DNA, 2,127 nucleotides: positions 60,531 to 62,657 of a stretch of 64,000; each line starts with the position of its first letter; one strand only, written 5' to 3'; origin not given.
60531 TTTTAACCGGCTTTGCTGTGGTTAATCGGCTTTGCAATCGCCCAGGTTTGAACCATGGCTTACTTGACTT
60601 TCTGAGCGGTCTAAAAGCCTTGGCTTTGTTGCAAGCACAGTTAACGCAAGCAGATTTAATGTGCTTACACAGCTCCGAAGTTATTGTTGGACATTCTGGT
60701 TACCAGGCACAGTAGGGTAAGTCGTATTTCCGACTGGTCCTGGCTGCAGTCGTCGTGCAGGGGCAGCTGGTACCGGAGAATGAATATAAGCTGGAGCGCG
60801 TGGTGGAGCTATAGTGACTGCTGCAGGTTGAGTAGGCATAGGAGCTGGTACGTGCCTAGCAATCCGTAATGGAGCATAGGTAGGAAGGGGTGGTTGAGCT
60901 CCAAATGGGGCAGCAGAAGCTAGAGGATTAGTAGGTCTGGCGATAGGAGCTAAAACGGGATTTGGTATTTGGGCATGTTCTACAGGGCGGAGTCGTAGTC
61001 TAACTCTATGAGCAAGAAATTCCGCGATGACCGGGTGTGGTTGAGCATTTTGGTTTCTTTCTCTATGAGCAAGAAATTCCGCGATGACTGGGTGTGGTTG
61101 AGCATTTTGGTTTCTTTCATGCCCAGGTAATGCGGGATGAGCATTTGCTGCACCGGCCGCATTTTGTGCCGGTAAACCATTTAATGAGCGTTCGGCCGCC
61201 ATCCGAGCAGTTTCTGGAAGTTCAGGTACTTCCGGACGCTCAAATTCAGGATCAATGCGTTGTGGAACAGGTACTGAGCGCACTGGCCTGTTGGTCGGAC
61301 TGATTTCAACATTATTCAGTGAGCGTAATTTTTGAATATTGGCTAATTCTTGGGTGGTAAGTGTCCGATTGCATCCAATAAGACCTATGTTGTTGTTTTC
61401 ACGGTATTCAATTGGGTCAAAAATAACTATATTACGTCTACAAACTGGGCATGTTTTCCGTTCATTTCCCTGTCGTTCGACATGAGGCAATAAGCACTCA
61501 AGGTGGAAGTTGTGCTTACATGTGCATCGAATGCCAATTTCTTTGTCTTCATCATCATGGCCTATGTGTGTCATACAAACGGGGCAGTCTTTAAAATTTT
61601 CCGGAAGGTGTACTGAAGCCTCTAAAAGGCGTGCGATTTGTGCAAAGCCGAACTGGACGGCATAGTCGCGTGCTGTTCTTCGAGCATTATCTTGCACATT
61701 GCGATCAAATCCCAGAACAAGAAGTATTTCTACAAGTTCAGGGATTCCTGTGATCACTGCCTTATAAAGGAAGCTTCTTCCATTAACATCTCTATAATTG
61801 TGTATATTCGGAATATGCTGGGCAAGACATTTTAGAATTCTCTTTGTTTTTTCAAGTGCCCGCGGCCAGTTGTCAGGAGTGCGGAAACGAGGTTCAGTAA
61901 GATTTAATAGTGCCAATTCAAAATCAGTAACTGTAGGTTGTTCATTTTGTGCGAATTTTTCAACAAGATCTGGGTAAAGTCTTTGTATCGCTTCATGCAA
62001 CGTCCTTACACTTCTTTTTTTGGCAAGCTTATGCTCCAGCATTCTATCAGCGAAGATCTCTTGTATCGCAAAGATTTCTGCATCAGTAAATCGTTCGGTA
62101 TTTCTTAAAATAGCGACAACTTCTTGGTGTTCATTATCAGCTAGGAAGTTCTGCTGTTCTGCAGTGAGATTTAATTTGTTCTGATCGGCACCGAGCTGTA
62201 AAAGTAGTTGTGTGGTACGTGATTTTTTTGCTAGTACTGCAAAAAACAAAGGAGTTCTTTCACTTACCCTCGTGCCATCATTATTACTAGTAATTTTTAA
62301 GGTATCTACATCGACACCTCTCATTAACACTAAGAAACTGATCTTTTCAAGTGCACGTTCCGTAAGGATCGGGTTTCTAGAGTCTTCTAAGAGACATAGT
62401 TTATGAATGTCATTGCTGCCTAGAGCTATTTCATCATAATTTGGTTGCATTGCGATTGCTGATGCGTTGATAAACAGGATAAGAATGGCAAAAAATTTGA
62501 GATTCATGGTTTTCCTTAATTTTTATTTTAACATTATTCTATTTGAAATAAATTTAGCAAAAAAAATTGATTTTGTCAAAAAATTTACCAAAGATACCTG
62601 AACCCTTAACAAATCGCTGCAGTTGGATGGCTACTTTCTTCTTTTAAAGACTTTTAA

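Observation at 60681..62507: Bacterial protein combining a secretion leader, ankyrin repeats and a canonical RING-H2 finger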

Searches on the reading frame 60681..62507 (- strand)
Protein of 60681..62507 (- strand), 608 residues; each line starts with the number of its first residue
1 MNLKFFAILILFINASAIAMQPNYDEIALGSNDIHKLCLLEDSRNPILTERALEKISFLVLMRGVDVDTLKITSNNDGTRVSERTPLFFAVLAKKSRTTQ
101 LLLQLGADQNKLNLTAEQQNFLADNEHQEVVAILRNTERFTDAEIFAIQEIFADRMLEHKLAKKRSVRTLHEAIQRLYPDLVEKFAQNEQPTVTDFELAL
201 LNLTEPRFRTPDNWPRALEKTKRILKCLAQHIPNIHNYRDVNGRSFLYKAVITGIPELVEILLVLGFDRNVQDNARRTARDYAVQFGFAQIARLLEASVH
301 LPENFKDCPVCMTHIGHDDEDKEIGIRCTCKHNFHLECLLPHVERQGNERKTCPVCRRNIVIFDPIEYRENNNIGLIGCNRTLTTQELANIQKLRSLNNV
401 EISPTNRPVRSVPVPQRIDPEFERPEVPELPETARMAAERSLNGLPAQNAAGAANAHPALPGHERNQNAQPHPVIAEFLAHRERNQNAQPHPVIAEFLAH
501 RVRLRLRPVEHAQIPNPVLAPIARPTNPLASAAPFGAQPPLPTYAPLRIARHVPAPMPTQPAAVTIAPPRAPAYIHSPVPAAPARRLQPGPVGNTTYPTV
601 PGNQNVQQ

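Call 3: search_protein_families(library=pfam, proteins=[window:60681-62507:-], max_evalue=1)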
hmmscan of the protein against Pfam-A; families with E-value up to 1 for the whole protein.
window:60681-62507:- (608 aa): 23 families
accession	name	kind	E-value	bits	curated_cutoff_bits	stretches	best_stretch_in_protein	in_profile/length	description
PF12796.13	Ank_2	-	8e-11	42.8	27.3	2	223-295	11-79/90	Ankyrin repeats (3 copies)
PF13639.12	zf-RING_2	-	3.7e-06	27.5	27.3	1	307-357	2-44/44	Ring finger domain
PF13857.12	Ank_5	-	2.3e-05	25.1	27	1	231-283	5-56/56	Ankyrin repeats (many copies)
PF00023.36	Ank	-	4.4e-05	24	21.1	1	84-113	3-32/33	Ankyrin repeat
PF12861.13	zf-ANAPC11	-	0.00032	21.1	25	1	327-361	29-62/65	Anaphase-promoting complex subunit 11 RING-H2 finger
PF14570.12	zf-RING_4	-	0.0014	18.8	27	1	308-358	1-45/48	RING/Ubox like zinc-binding domain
PF14634.12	zf-RING_5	-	0.0021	18.4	27.9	1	307-358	1-43/43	zinc-RING finger domain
PF12678.13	zf-rbx1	-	0.0026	18.4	31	1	321-357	24-55/55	RING-H2 zinc finger domain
PF00097.31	zf-C3HC4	-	0.0028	17.9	21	1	308-356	1-40/40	Zinc finger, C3HC4 type (RING finger)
PF13637.12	Ank_4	-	0.0032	18.2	22.7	0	249-295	3-49/50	Ankyrin repeats (many copies)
PF13606.12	Ank_3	-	0.0071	17.2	22.3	0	84-110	3-29/30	Ankyrin repeat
PF17754.6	TetR_C_14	-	0.08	13.3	22.7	1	457-492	35-70/112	MftR C-terminal domain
PF14447.12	Prok-RING_4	-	0.1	12.9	27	0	346-361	26-41/46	Prokaryotic RING finger family 4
PF21202.3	SLX1_C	-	0.18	12.6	27.2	1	307-359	1-58/65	Structure-specific endonuclease subunit SLX1, C-terminal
PF03119.21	DNA_ligase_ZBD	-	0.18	12.1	25.8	0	308-329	2-21/27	NAD-dependent DNA ligase C4 zinc finger domain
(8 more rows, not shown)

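Call 5: find_homologous_proteins(query=window:60681-62507:-)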
Query window:60681-62507:- (608 aa): 2 proteins with E <= 0.001 among 8000 candidates.
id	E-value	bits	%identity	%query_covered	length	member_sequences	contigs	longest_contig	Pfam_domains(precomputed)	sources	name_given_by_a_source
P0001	0.0e+0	1374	100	100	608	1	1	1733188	PF13857.13,PF12796.14,PF13639.13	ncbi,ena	-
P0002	6.9e-219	747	75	76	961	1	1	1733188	PF12796.14,PF13639.13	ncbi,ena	-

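Call 16: search_protein_families(library=ncbifam, proteins=[window:60681-62507:-], max_evalue=1)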
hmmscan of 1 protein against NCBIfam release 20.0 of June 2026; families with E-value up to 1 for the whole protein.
window:60681-62507:- (608 aa): 3 families
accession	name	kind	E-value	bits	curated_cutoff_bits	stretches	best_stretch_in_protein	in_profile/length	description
NF041931.2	MzaA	equivalog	3.5e-08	32.7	800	2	236-303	28-95/726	MZA anti-phage system associated sigma-70 family RNA polymerase sigma factor MzaA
NF043023.1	T4SS_AnkH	equivalog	6.1e-06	25.2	600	2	238-297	27-86/467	Dot/Icm T4SS effector AnkH/LegA3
NF043029.1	T4SS_AnkY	equivalog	2.9e-05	22.7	600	1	222-310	439-528/543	Dot/Icm T4SS effector AnkY/LegA9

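Call 32: list_cluster_members(proteins=[P0001, P0002, P0028, P0048, P0085])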
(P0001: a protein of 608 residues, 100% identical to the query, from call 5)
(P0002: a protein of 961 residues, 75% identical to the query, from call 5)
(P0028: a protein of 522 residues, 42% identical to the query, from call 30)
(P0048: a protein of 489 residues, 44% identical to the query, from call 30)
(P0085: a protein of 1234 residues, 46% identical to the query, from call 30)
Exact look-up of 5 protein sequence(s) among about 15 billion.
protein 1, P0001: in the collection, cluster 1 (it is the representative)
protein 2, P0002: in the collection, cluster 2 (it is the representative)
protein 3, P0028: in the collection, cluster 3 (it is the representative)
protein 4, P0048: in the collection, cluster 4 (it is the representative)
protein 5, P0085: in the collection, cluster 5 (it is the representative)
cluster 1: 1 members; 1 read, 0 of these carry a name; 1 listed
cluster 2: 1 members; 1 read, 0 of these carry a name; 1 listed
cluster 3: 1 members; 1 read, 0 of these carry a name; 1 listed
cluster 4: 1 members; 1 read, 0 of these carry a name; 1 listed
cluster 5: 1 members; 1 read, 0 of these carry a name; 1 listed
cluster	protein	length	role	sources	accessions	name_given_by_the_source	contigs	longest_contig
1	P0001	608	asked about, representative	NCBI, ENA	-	-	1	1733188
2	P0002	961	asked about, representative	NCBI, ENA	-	-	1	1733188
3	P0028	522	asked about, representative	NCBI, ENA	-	-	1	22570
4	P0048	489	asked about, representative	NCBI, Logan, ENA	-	-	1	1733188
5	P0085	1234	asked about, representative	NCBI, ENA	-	-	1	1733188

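Call 34: find_encoding_contigs(protein=P0001, flank=10000, max_places=3)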
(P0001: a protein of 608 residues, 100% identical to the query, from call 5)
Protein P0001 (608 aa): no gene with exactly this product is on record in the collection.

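Call 74: search_protein_families(library=pfam, proteins=[P0002], max_evalue=0.001)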
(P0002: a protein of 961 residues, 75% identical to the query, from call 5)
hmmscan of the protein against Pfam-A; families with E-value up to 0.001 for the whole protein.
P0002 (961 aa): 5 families
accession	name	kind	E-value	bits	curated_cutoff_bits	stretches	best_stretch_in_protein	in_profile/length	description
PF12796.13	Ank_2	-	9.3e-09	36.2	27.3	1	236-296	22-80/90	Ankyrin repeats (3 copies)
PF13639.12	zf-RING_2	-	7.6e-07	29.8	27.3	1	307-357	2-44/44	Ring finger domain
PF12861.13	zf-ANAPC11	-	3.4e-05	24.2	25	1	306-361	13-62/65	Anaphase-promoting complex subunit 11 RING-H2 finger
PF12678.13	zf-rbx1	-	0.00025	21.6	31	1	317-357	17-55/55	RING-H2 zinc finger domain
PF00023.36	Ank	-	0.00048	20.7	21.1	0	84-113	3-32/33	Ankyrin repeat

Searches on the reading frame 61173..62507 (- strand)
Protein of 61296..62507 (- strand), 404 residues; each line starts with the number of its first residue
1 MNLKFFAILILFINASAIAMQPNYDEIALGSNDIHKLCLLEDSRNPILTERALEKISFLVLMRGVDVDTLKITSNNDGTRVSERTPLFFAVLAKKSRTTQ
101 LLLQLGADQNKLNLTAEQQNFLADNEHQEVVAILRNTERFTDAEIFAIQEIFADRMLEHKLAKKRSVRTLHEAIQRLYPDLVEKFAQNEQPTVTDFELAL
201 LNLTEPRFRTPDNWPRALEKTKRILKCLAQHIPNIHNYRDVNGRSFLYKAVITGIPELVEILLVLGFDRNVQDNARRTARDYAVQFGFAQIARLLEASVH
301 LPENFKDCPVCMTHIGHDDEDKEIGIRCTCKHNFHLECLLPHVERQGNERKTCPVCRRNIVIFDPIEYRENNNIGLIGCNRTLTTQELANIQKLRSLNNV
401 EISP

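Call 11: find_homologous_proteins(query=window:61296-62507:-, max_evalue=0.01)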
Query seq(404 aa) (404 aa): 1 proteins with E <= 0.01 among 6371 candidates.
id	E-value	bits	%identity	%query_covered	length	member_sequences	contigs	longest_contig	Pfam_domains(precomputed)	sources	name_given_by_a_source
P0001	1.1e-267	906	100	100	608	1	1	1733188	PF13857.13,PF12796.14,PF13639.13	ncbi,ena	-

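Call 30: search_protein_representatives(protein=window:61296-62507:-)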
Query: 404 residues. Proteins with E-value up to 0.001 (for the whole library): 4234; up to 1e-10: 261; up to 1e-30: 6. The best 150 are listed.
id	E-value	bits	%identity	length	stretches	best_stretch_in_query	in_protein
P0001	3.3e-268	905.6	100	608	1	1-404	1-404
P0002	3.5e-195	665.2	75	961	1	4-404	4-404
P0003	1.6e-49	185.8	38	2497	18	238-295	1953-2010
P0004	6.0e-39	151.0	28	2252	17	220-284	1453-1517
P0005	2.0e-35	139.4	36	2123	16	253-295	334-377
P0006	2.3e-32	129.3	32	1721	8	201-296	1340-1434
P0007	2.8e-29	119.2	32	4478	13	216-287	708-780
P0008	3.2e-29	119.0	37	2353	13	230-297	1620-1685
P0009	8.1e-28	114.4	34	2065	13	171-295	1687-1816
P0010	1.9e-27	113.2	33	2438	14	223-296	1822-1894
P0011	2.3e-27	112.9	33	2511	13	237-296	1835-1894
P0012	4.2e-27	112.0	33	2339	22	223-296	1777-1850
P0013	4.7e-27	111.9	33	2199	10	234-297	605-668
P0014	2.5e-25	106.2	29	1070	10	221-304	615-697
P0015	9.5e-25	104.2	28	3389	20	221-275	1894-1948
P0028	1.3e-19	87.3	42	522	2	306-402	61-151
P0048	6.7e-18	81.7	44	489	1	303-403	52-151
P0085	3.4e-15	72.8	46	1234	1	304-403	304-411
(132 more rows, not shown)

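Call 35: find_encoding_contigs(protein=P0048, flank=10000, max_places=3)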
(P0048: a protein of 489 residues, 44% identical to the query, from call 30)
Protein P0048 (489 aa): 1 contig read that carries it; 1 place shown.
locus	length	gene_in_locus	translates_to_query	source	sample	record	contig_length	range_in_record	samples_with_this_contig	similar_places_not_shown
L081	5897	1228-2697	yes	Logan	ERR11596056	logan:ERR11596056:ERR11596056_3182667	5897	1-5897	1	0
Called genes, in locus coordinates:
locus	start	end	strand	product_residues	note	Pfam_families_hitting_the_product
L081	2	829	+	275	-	?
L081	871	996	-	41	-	-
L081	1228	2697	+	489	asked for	PF12678:zf-rbx1 (weak), PF12861:zf-ANAPC11 (weak), PF13639:zf-RING_2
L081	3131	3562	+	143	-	-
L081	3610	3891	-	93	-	PF01649:Ribosomal_S20p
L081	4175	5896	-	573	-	?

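Call 58: predict_structure(alignment_id=A3)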
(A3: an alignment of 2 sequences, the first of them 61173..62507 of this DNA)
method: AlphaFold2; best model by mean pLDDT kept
length: 445 residues; sequences in the alignment: 2
mean_pLDDT: 34.3   pTM: 0.21
mean pLDDT of the five models: 34.3, 33.9, 31.4, 31.2, 30.5
residues with pLDDT >= 90: 0; 70-90: 6; 50-70: 13; < 50: 426
segments of 3 or more residues with pLDDT < 50: 9-427
pLDDT, mean of each block of 10 residues (from residue 1): 48 30 23 26 30 33 29 31 31 33 29 34 37 34 36 29 25 26 31 41 38 44 47 35 36 39 41 28 29 28 34 37 31 33 29 38 28 28 38 33 26 30 45 71 46
secondary structure, 60 per line:
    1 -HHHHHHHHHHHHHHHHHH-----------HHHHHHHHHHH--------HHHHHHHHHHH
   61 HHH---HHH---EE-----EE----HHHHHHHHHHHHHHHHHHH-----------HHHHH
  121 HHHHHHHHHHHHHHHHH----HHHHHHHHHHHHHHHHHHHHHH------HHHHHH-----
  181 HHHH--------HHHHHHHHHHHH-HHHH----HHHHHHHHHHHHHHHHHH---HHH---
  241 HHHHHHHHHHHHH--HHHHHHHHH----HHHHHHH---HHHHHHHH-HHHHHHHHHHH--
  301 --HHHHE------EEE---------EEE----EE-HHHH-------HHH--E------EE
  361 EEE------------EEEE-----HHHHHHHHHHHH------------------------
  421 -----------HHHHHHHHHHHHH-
elements in order: H2-19 H31-41 H50-63 H86-104 H116-137 H142-163 H170-175 H181-184 H193-204 H206-209 H214-231 H241-253 H256-264 H269-275 H279-286 H288-298 H303-306 E314-316 E326-328 H336-339 E359-363 E376-379 H385-396 H432-444

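Call 68: find_encoding_contigs(protein=P0028, flank=10000, max_places=3)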
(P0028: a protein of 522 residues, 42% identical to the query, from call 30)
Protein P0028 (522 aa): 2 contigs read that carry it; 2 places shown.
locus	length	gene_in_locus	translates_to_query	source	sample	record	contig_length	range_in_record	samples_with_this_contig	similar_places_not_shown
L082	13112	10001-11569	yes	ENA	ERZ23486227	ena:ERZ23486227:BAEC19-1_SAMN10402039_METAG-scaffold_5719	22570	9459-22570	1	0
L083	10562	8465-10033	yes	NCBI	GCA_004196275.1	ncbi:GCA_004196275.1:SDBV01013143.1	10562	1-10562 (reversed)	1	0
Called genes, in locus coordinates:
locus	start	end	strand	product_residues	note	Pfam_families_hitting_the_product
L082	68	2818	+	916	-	PF00158:Sigma54_activat, PF14532:Sigma54_activ_2 (weak)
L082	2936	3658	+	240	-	-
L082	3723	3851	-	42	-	-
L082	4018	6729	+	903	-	PF00158:Sigma54_activat, PF14532:Sigma54_activ_2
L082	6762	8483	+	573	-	PF03717:PBP_dimer, PF21922:PBP_dimer_2 (weak), PF00905:Transpeptidase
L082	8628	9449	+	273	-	-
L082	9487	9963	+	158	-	-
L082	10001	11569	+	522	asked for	PF13771:zf-HC5HC2H (faint), PF00097:zf-C3HC4 (weak), PF12678:zf-rbx1 (weak), PF13639:zf-RING_2, PF13923:zf-C3HC4_2 (weak)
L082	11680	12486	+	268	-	PF00097:zf-C3HC4 (weak), PF13639:zf-RING_2, PF17123:zf-RING_11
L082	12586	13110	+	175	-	?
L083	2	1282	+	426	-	?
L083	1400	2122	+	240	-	-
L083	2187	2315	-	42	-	-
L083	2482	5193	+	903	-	PF00158:Sigma54_activat, PF14532:Sigma54_activ_2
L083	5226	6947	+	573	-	PF03717:PBP_dimer, PF21922:PBP_dimer_2 (weak), PF00905:Transpeptidase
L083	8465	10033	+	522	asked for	PF13771:zf-HC5HC2H (faint), PF00097:zf-C3HC4 (weak), PF12678:zf-rbx1 (weak), PF13639:zf-RING_2, PF13923:zf-C3HC4_2 (weak)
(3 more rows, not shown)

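Call 69: find_encoding_contigs(protein=P0085, flank=10000, max_places=3)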
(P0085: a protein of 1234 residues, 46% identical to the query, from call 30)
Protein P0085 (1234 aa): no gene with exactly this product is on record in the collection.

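Call 74: search_protein_families(library=pfam, proteins=[P0048, P0085, P0028, L082:11680-12486:+], max_evalue=0.001)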
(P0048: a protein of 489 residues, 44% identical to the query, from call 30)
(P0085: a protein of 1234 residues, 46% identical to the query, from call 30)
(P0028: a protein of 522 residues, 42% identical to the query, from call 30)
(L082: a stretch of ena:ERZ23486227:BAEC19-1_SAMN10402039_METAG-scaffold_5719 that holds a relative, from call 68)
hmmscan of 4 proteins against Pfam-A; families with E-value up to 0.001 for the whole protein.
P0048 (489 aa): 4 families
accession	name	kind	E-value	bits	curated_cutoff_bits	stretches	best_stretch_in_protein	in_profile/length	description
PF13639.12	zf-RING_2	-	4.1e-08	33.8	27.3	1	56-105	2-44/44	Ring finger domain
PF12861.13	zf-ANAPC11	-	7.1e-07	29.6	25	1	57-110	15-63/65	Anaphase-promoting complex subunit 11 RING-H2 finger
PF12678.13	zf-rbx1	-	1.3e-06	29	31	1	55-105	12-55/55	RING-H2 zinc finger domain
PF00097.31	zf-C3HC4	-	0.00014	22.1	21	1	57-104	1-40/40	Zinc finger, C3HC4 type (RING finger)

P0085 (1234 aa): 3 families
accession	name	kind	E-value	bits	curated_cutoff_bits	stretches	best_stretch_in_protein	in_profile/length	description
PF13639.12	zf-RING_2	-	5.9e-08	33.3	27.3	1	307-356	2-44/44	Ring finger domain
PF12678.13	zf-rbx1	-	3.5e-06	27.6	31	1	307-356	13-55/55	RING-H2 zinc finger domain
PF12861.13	zf-ANAPC11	-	8.8e-06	26.1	25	1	306-359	13-61/65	Anaphase-promoting complex subunit 11 RING-H2 finger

P0028 (522 aa): 8 families
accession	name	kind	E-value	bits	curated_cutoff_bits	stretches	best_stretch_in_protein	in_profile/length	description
PF13639.12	zf-RING_2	-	2.2e-11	44.3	27.3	1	62-105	2-44/44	Ring finger domain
PF12678.13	zf-rbx1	-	1.2e-09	38.7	31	1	60-105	11-55/55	RING-H2 zinc finger domain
PF00097.31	zf-C3HC4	-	3.5e-07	30.4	21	1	63-104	1-40/40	Zinc finger, C3HC4 type (RING finger)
PF13923.12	zf-C3HC4_2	-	1.1e-05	25.6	27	1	62-104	1-40/40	Zinc finger, C3HC4 type (RING finger)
PF13771.12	zf-HC5HC2H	-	1.7e-05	25.4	29.1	0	30-91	7-68/91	PHD-like zinc-binding domain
PF12861.13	zf-ANAPC11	-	5.1e-05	23.7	25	1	80-108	31-61/65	Anaphase-promoting complex subunit 11 RING-H2 finger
PF17123.11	zf-RING_11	-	0.0001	22.3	27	1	62-90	1-29/29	RING-like zinc finger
PF13832.12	zf-HC5HC2H_2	-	0.00069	20.2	27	0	217-250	53-86/109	PHD-zinc-finger like domain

L082:11680-12486:+ (268 aa): 8 families
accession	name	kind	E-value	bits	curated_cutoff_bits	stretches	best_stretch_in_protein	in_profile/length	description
PF13639.12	zf-RING_2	-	1.6e-10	41.5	27.3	1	61-108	2-44/44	Ring finger domain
PF17123.11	zf-RING_11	-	5.6e-09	36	27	1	61-89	1-29/29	RING-like zinc finger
PF00097.31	zf-C3HC4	-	7.8e-07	29.3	21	1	62-107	1-40/40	Zinc finger, C3HC4 type (RING finger)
PF14634.12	zf-RING_5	-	3.2e-05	24.3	27.9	1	61-108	1-42/43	zinc-RING finger domain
PF13445.12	zf-RING_UBOX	-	9.6e-05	22.7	25.2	1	62-105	1-39/39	RING-type zinc-finger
PF12861.13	zf-ANAPC11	-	0.00013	22.4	25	1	79-113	31-63/65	Anaphase-promoting complex subunit 11 RING-H2 finger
PF12678.13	zf-rbx1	-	0.0003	21.4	31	1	60-108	12-55/55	RING-H2 zinc finger domain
PF13923.12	zf-C3HC4_2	-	0.00082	19.6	27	1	61-107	1-40/40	Zinc finger, C3HC4 type (RING finger)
